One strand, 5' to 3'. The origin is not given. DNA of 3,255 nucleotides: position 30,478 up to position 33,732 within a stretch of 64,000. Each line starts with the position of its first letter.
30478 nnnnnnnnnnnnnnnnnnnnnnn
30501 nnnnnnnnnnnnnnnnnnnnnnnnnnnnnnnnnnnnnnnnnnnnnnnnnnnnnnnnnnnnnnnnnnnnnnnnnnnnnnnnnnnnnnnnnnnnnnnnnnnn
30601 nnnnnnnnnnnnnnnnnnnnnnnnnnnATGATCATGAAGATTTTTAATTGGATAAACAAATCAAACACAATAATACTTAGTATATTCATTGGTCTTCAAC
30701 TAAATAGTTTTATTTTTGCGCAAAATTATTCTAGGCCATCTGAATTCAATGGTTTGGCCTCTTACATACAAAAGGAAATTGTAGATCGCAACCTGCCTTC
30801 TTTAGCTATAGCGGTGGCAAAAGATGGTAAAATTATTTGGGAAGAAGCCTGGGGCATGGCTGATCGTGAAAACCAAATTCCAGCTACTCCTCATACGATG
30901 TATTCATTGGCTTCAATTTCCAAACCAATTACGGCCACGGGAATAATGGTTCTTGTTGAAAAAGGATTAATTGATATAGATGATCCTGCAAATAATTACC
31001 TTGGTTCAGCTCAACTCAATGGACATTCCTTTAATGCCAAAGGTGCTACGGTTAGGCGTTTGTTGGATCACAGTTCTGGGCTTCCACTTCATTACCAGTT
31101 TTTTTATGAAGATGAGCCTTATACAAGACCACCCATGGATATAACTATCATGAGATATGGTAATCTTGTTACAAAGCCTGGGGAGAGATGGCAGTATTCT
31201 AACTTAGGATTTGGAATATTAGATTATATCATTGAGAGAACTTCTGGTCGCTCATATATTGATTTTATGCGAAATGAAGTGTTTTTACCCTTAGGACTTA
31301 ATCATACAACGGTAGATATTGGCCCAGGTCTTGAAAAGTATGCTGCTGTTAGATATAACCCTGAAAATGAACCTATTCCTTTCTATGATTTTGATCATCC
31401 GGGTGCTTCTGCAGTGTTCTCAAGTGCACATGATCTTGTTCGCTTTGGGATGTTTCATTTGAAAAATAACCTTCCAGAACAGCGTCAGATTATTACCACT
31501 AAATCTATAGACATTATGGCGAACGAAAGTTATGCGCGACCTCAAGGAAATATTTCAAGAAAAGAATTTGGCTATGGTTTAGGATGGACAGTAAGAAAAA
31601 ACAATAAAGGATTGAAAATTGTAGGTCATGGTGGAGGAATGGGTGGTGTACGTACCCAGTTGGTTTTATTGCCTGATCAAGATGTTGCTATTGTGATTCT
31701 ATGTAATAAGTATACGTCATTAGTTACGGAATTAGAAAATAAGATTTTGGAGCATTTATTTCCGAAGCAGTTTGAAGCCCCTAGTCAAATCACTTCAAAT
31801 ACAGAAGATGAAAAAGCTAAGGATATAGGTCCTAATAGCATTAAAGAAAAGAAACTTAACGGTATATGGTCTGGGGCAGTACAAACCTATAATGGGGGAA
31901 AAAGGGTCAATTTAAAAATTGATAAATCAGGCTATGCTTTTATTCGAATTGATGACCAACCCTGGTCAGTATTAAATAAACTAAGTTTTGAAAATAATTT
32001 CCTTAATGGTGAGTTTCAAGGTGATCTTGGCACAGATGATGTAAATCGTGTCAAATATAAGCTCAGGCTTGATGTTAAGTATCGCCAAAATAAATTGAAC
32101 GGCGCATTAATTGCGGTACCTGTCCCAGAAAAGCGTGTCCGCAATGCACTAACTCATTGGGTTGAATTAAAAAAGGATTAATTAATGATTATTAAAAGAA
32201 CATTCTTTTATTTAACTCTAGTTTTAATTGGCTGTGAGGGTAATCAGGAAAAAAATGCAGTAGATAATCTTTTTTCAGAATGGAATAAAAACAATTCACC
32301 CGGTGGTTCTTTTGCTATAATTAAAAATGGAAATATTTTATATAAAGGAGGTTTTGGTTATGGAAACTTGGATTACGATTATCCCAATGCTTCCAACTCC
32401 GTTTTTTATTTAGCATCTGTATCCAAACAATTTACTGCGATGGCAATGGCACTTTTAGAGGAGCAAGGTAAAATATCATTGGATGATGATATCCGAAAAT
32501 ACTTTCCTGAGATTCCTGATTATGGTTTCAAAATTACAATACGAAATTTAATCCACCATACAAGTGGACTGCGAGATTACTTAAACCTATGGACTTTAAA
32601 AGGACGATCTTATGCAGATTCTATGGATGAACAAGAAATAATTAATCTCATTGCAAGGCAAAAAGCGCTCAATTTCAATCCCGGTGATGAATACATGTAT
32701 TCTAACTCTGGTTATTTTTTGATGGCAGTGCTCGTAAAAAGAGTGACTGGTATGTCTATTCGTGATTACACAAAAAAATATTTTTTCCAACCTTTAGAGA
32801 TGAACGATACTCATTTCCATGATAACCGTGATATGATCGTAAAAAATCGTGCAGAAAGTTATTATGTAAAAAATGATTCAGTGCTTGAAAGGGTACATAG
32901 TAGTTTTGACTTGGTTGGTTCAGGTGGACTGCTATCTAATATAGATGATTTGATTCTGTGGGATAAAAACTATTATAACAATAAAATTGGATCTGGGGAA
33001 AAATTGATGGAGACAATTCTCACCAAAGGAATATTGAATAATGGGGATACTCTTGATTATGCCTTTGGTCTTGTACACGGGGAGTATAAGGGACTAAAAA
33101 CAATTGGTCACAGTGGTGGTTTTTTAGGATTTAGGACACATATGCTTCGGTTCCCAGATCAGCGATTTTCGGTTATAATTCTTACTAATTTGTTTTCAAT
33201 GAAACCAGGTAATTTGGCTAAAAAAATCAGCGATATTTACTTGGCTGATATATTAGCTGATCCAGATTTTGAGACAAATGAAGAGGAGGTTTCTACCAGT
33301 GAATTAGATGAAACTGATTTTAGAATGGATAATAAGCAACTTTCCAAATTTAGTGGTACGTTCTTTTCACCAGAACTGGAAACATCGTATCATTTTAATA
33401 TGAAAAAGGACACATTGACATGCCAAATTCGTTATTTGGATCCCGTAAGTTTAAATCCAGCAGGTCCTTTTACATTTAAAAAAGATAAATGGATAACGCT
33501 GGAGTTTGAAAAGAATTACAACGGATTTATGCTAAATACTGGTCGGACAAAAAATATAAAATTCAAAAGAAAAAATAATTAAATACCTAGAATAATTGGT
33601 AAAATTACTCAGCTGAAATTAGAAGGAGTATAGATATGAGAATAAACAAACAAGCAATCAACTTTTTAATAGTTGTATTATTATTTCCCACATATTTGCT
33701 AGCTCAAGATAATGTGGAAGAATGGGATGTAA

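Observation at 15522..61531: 46-kb co-directional array of exported exopeptidases and amidases between two SusC-like transporters: candidate utilisation locus for D-amino-acid-containing or recalcitrant peptides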

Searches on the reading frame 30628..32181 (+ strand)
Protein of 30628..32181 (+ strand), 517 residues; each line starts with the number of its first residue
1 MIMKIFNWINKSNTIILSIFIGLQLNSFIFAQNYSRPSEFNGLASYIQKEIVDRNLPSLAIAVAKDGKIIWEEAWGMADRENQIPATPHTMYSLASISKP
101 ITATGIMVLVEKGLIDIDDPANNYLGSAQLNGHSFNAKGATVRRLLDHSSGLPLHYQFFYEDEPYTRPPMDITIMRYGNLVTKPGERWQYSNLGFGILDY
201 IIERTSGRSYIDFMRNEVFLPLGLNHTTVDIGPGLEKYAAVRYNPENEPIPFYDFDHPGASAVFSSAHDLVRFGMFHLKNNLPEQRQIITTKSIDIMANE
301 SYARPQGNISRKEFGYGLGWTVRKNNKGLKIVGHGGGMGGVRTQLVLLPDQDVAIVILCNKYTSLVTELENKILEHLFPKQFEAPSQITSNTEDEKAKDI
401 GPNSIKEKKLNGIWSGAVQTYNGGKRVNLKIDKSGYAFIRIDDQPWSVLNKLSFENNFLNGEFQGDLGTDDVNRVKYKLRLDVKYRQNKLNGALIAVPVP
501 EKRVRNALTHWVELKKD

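Call 5: search_protein_families(library=pfam, proteins=[window:30628-32181:+], max_evalue=0.00001)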
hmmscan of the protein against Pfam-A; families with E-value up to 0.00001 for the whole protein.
window:30628-32181:+ (517 aa): 1 family
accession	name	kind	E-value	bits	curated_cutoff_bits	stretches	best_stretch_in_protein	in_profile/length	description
PF00144.29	Beta-lactamase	-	2.4e-67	227.9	27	1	46-370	4-319/329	Beta-lactamase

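Call 20: search_protein_families(library=ncbifam, proteins=[window:30628-32181:+], max_evalue=1e-10)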
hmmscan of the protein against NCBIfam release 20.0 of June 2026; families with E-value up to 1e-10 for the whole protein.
window:30628-32181:+ (517 aa): 37 families (the best 25 are shown)
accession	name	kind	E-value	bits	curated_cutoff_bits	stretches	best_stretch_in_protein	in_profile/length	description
NF007943.0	PRK10662.1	equivalog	2.4e-27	95.6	266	1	52-362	46-357/380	D-alanyl-D-alanine-carboxypeptidase/endopeptidase AmpH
NF033085.1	bla_class_C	equivalog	4.1e-26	91.6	415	1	47-281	12-238/356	class C beta-lactamase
NF041663.1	ampC_Sliq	exception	5.5e-22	78.2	860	1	45-273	30-249/378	cephalosporin-hydrolyzing class C beta-lactamase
NF000423.2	blaSRT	exception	1.1e-20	74.2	860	1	45-273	30-249/378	SRT/SST family class C beta-lactamase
NF002968.0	PRK03642.1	equivalog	7.3e-20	71.2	385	1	41-228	41-241/432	penicillin binding protein PBP4B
NF009622.0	PRK13128.1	equivalog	3.3e-19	68.8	443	1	57-364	23-317/518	D-aminopeptidase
NF041665.1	blaPSZ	exception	1e-18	67.5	850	1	51-273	39-252/379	PSZ family class C beta-lactamase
NF000239.3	MOX_CMY1_fam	exception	3.5e-18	66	770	1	47-299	40-280/383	CMY-1/MOX family class C beta-lactamase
NF033569.1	blaLHK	exception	6.3e-18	64.9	850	1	40-250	38-239/390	LHK family class C beta-lactamase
NF012172.1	FOX-MOX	exception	1.5e-17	63.6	700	1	45-303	35-281/382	FOX/MOX family class C beta-lactamase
NF052559.1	MthAcHydAcmB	equivalog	1.8e-17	63.2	550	1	53-294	21-286/391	methyl acetate hydrolase AcmB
NF041662.1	ampC_Kaer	exception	3.6e-17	62.2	825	1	48-244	37-224/381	AmpC-Kaer family extended-spectrum class C beta-lactamase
NF033575.1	blaRHO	exception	4e-17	62.2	825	1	31-252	21-231/380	RHO family class C beta-lactamase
NF000185.2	BlaEC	exception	6.6e-17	61.5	850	1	47-244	32-220/377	BlaEC family class C beta-lactamase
NF033159.0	blaPAC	exception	2.9e-16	59.3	850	1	50-273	38-252/380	PAC family class C beta-lactamase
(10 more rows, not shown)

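Call 31: search_solved_structures(query=window:30628-32181:+, max_evalue=1e-15)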
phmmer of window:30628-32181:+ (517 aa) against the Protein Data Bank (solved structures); distinct sequences matched with E-value up to 1e-15: 53.
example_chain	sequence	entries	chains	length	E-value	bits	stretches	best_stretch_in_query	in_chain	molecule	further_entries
2qmi_A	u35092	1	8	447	7.3e-36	127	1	43-361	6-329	Pbp related beta-lactamase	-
9sn1_A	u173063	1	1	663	1.9e-32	115.7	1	58-401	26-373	Beta-lactamase family protein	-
7v21_A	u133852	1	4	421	1.6e-27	99.4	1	55-277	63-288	Serine beta-lactamase-like protein LACTB, mitochondrial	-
4gdn_A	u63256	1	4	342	2.6e-27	98.8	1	46-377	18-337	Protein flp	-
7spn_A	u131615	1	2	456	7.3e-25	90.7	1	47-361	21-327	IS11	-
7ulw_A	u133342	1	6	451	1.3e-22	83.2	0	55-157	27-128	Serine beta-lactamase-like protein LACTB, mitochondrial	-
7v1y_A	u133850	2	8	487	1.7e-22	82.9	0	55-157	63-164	Serine beta-lactamase-like protein LACTB, mitochondrial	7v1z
4y7p_A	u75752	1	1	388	5.6e-22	81.1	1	52-341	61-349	Alkaline D-peptidase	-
4e6x_A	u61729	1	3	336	3.8e-20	75.1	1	43-369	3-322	ClbP peptidase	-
3o3v_A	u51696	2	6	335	3.9e-20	75.1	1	43-369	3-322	beta-lactamase | ClbP peptidase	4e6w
7mdc_A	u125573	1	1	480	6.9e-20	74.3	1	43-371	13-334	Beta-lactamase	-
7ul6_A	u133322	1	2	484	7.1e-20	74.2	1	43-371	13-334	Beta-lactamase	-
5e2h_A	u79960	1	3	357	9.5e-20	73.8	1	54-277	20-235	Beta-lactamase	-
7mde_A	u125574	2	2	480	1.8e-19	72.9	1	43-371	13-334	Beta-lactamase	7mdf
3wwx_A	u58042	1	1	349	1.3e-18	70.1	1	60-342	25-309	S12 family peptidase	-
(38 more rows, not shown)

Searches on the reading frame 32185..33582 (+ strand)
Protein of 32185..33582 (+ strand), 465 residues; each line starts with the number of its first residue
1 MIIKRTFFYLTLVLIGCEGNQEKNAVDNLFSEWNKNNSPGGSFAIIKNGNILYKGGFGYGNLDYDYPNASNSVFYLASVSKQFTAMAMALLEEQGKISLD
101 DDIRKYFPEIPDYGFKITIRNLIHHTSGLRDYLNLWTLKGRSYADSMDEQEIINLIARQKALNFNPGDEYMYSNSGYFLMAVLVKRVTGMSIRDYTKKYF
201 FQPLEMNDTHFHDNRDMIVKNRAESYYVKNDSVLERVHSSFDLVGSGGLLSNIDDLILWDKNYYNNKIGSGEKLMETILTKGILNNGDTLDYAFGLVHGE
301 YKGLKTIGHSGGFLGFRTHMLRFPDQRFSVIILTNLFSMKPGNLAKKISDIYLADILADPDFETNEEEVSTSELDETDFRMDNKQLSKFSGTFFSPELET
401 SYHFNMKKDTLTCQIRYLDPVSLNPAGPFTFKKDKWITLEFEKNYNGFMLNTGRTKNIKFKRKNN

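Call 6: search_protein_families(library=pfam, proteins=[window:32185-33582:+], max_evalue=0.00001)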
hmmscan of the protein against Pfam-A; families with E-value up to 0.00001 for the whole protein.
window:32185-33582:+ (465 aa): 1 family
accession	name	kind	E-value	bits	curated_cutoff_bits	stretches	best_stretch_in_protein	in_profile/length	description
PF00144.29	Beta-lactamase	-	6.9e-57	193.5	27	1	30-339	5-313/329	Beta-lactamase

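Call 21: search_protein_families(library=ncbifam, proteins=[window:32185-33582:+], max_evalue=1e-10)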
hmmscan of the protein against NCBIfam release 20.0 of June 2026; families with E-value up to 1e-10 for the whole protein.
window:32185-33582:+ (465 aa): 14 families
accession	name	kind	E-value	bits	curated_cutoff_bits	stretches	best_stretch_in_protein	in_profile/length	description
NF009622.0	PRK13128.1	equivalog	5e-43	147.4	443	1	35-338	19-316/518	D-aminopeptidase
NF007943.0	PRK10662.1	equivalog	1.3e-21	76.6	266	1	33-274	45-281/380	D-alanyl-D-alanine-carboxypeptidase/endopeptidase AmpH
NF002968.0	PRK03642.1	equivalog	9.2e-18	64.3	385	1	23-212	40-243/432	penicillin binding protein PBP4B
NF033085.1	bla_class_C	equivalog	2.5e-16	59.5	415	1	26-259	8-230/356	class C beta-lactamase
NF000397.2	blaACC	exception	6.4e-15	55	850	1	22-245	30-239/385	ACC family cephalosporin-hydrolyzing class C beta-lactamase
NF038089.1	blaYRC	exception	1.2e-13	50.7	870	1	34-284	40-273/381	YRC family class C beta-lactamase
NF040478.1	blaLAQ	exception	1.8e-13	50.2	850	1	26-265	31-258/380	LAQ family class C beta-lactamase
NF052559.1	MthAcHydAcmB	equivalog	4.4e-13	48.7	550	1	35-238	21-239/391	methyl acetate hydrolase AcmB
NF000185.2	BlaEC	exception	1.2e-12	47.5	850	1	35-264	38-254/377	BlaEC family class C beta-lactamase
NF012173.1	CMY2-MIR-ACT-EC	exception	1.3e-12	47.3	680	1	35-262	42-256/380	CMY2/MIR/ACT/EC family class C beta-lactamase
NF038366.1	blaSFDC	exception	1.2e-11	44.3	840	1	36-261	43-255/382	SFDC family class C beta-lactamase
NF038238.1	blaBUT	exception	1.3e-11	44.2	850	1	34-212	43-212/383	BUT family class C beta-lactamase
NF041663.1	ampC_Sliq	exception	1.5e-11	43.9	860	1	21-269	23-260/378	cephalosporin-hydrolyzing class C beta-lactamase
NF053709.1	blaAKO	exception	7.1e-11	41.7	875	0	24-260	30-254/381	AKO family class C beta-lactamase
